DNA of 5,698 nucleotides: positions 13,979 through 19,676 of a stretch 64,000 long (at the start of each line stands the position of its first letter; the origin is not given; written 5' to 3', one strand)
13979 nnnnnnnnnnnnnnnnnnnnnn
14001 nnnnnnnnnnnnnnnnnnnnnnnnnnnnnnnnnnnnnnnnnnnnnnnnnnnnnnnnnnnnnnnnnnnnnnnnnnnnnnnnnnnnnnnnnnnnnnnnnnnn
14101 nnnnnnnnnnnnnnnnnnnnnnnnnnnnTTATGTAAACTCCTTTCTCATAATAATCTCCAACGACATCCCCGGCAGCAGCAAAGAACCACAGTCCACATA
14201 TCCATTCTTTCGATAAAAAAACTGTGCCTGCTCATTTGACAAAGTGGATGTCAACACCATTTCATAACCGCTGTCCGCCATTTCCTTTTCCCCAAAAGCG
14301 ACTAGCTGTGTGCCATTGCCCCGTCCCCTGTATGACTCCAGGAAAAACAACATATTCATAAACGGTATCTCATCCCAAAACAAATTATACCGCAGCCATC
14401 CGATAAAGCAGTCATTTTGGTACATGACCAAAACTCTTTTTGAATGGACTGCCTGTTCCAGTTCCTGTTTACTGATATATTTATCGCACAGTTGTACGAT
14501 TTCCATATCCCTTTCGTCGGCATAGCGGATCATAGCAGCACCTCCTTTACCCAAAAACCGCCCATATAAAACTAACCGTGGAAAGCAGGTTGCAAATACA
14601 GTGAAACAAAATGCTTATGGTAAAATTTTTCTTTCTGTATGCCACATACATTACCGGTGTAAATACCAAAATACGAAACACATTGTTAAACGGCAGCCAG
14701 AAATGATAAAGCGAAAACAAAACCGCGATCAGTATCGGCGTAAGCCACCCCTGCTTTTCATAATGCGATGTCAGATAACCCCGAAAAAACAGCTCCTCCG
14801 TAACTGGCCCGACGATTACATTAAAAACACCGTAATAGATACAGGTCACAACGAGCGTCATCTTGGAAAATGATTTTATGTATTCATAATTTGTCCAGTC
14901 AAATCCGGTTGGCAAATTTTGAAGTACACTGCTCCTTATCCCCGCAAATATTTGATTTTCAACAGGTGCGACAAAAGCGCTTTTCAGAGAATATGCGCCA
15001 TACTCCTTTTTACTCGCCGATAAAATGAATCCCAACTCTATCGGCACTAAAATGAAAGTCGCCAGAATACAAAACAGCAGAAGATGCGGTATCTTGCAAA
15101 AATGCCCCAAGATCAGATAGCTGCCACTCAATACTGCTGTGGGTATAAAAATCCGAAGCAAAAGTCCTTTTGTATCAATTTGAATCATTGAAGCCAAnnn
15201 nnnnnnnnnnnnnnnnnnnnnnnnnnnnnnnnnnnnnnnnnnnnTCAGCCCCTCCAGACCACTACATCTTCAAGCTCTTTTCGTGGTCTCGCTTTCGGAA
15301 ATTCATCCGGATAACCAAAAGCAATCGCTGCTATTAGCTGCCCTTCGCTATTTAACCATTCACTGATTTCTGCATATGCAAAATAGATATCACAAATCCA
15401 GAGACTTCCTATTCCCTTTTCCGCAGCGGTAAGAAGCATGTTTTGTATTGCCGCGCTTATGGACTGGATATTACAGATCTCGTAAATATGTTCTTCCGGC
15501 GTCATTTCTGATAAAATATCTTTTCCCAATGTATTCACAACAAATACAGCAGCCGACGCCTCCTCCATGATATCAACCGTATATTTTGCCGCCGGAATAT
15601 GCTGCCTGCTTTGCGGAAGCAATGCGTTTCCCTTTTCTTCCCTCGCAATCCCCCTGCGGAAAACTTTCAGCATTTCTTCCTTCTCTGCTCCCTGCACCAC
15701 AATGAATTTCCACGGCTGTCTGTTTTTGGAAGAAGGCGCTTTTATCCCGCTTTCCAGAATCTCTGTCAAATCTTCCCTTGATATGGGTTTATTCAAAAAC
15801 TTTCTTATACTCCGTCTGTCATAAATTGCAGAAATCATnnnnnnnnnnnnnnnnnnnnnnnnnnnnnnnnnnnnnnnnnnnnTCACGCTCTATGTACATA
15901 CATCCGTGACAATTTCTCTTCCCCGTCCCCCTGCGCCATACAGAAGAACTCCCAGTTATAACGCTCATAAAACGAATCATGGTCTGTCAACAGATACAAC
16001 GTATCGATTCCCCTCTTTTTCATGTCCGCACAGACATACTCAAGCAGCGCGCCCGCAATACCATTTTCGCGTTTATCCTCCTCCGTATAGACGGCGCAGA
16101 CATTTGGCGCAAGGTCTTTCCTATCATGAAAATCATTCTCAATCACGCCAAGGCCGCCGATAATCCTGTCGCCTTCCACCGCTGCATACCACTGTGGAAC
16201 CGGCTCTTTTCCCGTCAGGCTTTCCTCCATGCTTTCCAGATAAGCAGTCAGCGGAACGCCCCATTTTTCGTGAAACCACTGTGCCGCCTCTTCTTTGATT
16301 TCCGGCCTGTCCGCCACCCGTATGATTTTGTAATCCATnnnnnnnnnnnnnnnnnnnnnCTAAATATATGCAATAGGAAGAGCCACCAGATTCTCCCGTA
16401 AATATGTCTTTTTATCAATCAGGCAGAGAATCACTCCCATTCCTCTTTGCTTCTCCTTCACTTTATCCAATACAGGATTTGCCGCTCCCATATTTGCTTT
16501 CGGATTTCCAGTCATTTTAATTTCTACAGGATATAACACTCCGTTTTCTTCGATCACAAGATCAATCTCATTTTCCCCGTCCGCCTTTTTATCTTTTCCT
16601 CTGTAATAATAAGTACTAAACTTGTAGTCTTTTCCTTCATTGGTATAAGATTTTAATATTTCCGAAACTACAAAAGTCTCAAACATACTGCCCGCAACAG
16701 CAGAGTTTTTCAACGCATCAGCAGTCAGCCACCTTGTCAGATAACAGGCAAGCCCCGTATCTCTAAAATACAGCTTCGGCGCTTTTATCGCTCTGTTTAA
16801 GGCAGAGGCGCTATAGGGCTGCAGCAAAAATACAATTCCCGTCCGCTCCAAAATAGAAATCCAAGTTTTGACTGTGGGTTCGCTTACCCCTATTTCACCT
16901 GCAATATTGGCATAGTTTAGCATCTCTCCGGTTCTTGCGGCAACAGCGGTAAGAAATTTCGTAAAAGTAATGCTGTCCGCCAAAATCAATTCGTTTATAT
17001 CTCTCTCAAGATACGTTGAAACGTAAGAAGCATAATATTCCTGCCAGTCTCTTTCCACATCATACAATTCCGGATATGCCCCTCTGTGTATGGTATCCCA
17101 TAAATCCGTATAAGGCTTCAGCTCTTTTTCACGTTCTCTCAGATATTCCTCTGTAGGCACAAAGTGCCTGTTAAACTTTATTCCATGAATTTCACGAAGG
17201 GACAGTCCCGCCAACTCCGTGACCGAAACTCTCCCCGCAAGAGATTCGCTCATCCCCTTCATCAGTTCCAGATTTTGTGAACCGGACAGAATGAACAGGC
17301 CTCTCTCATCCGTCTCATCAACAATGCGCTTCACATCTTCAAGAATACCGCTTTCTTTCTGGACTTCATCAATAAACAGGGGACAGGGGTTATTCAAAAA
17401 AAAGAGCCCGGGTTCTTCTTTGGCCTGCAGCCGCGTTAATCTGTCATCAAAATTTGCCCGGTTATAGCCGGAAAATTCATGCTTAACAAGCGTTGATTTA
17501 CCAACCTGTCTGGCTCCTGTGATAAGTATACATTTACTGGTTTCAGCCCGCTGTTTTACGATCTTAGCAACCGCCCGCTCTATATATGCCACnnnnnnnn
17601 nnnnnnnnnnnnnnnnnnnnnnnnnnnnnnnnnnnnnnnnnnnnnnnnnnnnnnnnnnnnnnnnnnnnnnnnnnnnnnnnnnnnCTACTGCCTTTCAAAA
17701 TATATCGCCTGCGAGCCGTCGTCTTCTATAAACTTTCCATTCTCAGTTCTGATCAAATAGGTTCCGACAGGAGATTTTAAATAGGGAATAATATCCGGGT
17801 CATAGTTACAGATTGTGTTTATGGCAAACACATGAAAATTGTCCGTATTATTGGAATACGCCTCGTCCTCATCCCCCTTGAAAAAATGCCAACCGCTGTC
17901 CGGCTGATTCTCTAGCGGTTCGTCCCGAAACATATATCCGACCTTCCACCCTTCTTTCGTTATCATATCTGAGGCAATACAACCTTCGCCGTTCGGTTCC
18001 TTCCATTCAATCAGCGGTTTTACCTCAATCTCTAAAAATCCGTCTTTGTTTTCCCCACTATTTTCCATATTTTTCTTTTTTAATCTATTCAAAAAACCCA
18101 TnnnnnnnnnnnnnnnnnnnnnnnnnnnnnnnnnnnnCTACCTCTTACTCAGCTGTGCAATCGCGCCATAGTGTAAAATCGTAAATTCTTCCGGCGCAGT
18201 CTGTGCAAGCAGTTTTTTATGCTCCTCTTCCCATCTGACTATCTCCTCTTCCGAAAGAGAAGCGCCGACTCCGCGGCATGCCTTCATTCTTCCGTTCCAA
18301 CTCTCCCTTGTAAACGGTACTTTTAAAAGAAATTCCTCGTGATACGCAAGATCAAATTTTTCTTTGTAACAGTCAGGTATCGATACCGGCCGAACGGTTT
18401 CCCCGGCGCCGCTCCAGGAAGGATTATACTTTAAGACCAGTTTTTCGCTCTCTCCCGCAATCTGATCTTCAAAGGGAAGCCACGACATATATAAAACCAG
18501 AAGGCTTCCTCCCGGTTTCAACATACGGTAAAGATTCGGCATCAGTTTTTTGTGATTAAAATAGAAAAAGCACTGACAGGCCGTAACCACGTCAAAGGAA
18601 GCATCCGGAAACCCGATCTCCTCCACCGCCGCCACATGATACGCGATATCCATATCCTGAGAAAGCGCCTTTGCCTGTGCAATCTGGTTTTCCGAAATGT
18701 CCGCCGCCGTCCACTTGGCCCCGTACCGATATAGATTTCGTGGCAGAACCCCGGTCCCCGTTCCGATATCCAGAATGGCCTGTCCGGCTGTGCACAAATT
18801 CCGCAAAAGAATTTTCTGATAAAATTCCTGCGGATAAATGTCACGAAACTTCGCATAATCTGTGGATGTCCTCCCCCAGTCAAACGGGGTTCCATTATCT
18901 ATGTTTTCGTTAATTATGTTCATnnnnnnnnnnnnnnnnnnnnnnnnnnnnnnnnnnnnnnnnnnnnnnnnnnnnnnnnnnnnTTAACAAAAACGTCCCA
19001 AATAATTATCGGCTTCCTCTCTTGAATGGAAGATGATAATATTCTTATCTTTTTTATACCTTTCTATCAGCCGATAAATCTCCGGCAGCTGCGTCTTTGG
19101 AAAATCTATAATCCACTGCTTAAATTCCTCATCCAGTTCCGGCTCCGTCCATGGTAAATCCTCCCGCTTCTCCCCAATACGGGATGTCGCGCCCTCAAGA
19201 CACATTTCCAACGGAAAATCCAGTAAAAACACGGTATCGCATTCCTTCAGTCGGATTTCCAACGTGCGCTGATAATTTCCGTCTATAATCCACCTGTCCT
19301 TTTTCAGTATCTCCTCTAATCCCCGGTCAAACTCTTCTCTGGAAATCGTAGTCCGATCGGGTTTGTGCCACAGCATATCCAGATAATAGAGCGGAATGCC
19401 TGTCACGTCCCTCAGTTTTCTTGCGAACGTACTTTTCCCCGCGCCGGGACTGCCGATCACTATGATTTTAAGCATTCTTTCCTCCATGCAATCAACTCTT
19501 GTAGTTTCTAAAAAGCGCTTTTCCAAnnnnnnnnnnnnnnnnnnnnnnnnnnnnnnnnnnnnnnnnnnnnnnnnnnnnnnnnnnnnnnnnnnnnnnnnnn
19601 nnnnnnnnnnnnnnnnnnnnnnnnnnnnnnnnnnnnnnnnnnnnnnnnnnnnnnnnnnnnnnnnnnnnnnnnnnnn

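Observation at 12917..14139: XerD-arm motifs sit exactly on gene 3' ends, like cassette junction sites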

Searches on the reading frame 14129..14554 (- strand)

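Call 16: search_protein_families(library=pfam, proteins=[window:14129-14554:-])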
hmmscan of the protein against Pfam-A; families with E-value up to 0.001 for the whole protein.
window:14129-14554:- (141 aa): 4 families
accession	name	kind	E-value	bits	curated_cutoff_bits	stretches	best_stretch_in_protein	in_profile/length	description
PF00583.31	Acetyltransf_1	-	1.3e-13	51.6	20.7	1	34-119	28-116/116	Acetyltransferase (GNAT) family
PF13508.13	Acetyltransf_7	-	1.9e-11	44.6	27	1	39-120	3-83/84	Acetyltransferase (GNAT) domain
PF13673.13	Acetyltransf_10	-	4.5e-09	36.8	23.6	1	13-124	4-112/128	Acetyltransferase (GNAT) domain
PF08445.16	FR47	-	6.6e-05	23.3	22.1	1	64-119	22-77/86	FR47-like protein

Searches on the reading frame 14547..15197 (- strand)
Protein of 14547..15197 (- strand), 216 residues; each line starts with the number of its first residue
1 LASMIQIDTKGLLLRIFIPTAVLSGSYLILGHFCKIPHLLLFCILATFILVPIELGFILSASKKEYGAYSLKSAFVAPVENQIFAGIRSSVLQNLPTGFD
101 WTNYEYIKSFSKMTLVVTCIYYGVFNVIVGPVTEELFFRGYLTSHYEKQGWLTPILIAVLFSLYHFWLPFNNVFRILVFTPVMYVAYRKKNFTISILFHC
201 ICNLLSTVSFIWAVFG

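Call 16: search_protein_families(library=pfam, proteins=[window:14547-15197:-])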
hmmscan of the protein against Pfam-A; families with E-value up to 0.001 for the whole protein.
window:14547-15197:- (216 aa): 1 family
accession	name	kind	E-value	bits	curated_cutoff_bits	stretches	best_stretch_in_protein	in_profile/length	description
PF02517.21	Rce1-like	-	6.6e-15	55.6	22.4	1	120-205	5-93/93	Type II CAAX prenyl endopeptidase Rce1-like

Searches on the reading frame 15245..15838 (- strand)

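Call 16: search_protein_families(library=pfam, proteins=[window:15245-15838:-])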
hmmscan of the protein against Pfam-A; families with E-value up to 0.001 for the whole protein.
window:15245-15838:- (197 aa): 2 families
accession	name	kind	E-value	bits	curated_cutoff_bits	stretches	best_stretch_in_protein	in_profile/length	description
PF00881.29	Nitroreductase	-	1.1e-33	117.2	23.5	1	5-176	1-167/167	Nitroreductase family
PF14512.11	TM1586_NiRdase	-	5.5e-13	49.5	27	2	10-50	144-186/215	Putative TM nitroreductase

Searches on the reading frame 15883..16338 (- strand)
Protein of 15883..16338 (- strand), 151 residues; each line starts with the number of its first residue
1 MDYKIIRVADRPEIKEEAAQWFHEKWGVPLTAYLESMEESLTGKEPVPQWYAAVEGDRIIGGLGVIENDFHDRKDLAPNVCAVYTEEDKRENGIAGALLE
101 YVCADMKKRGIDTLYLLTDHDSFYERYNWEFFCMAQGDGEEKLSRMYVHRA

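Call 16: search_protein_families(library=pfam, proteins=[window:15883-16338:-])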
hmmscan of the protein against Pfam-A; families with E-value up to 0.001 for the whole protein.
window:15883-16338:- (151 aa): 4 families
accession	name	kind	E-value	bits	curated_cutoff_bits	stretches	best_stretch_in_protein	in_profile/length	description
PF13527.13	Acetyltransf_9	-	1.2e-09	38.7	25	1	49-131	42-126/127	Acetyltransferase (GNAT) domain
PF13508.13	Acetyltransf_7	-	3.6e-08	34.1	27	1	49-129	4-82/84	Acetyltransferase (GNAT) domain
PF00583.31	Acetyltransf_1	-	4.6e-08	33.8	20.7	1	20-126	6-113/116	Acetyltransferase (GNAT) family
PF13673.13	Acetyltransf_10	-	0.00023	21.5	23.6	1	33-113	19-87/128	Acetyltransferase (GNAT) domain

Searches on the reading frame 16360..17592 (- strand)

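Call 16: search_protein_families(library=pfam, proteins=[window:16360-17592:-])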
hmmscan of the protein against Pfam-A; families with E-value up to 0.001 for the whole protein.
window:16360-17592:- (410 aa): 2 families
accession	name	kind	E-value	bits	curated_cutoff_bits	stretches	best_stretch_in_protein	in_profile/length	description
PF13635.12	DUF4143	-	1.8e-41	142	28.1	1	196-360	1-159/160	Domain of unknown function (DUF4143)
PF13173.12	AAA_14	-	1.5e-23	83.7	27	1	19-135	2-128/129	AAA domain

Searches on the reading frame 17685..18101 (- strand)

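Call 16: search_protein_families(library=pfam, proteins=[window:17685-18101:-])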
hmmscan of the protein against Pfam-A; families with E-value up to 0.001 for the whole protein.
window:17685-18101:- (138 aa): 2 families
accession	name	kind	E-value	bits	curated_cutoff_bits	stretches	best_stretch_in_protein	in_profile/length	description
PF09951.15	Imm33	-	3e-32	110.7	25.4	1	41-126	1-85/87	Immunity protein Imm33 domain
PF24719.1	Imm33-like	-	5.1e-07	29.9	27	1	56-121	35-95/103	Imm33-like domain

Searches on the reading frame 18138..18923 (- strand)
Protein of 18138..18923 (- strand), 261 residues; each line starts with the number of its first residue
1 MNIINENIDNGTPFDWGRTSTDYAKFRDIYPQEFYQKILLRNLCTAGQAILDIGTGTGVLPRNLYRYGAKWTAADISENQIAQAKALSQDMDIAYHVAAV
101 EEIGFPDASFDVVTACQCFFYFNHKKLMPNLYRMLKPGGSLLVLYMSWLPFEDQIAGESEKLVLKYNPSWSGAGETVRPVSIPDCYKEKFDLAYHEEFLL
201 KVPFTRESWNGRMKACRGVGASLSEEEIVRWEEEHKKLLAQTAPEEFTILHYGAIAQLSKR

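Call 18: search_protein_families(library=pfam, proteins=[window:18138-18923:-])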
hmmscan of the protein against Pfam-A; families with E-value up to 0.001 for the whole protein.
window:18138-18923:- (261 aa): 11 families
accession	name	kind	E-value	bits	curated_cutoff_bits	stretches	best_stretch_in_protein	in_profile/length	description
PF08241.18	Methyltransf_11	-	1.4e-21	77.4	21.2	1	51-142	1-94/95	Methyltransferase domain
PF13649.12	Methyltransf_25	-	1.2e-19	71.2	27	1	50-139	1-97/97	Methyltransferase domain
PF13489.12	Methyltransf_23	-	3.6e-13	50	27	1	32-145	6-118/164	Methyltransferase domain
PF13847.12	Methyltransf_31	-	2.1e-12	47.4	27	1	47-160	4-127/145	Methyltransferase domain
PF08242.18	Methyltransf_12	-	1.9e-11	45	30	1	51-141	1-98/98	Methyltransferase domain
PF01209.24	Ubie_methyltran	-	2.1e-09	37.5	20.1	1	44-147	45-155/233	ubiE/COQ5 methyltransferase family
PF02353.26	CMAS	-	5.4e-07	29.6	27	1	45-150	61-171/273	Mycolic acid cyclopropane synthetase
PF05401.17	NodS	-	0.00018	21.8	24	1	32-141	28-142/201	Nodulation protein S (NodS)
PF03141.22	Methyltransf_29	-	0.0002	20.5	23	1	19-141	90-215/506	Putative S-adenosyl-L-methionine-dependent methyltransferase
PF06325.19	PrmA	-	0.00024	21.2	22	1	40-142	155-257/296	Ribosomal protein L11 methyltransferase (PrmA)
PF05175.20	MTS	-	0.00024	21.2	23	1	37-155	21-150/170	Methyltransferase small domain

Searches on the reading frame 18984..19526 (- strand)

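Call 18: search_protein_families(library=pfam, proteins=[window:18984-19526:-])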
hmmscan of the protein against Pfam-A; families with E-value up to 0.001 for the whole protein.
window:18984-19526:- (180 aa): 1 family
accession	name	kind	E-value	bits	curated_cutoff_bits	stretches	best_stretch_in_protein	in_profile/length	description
PF13238.12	AAA_18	-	0.00037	21.4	29.4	0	21-66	1-44/128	AAA domain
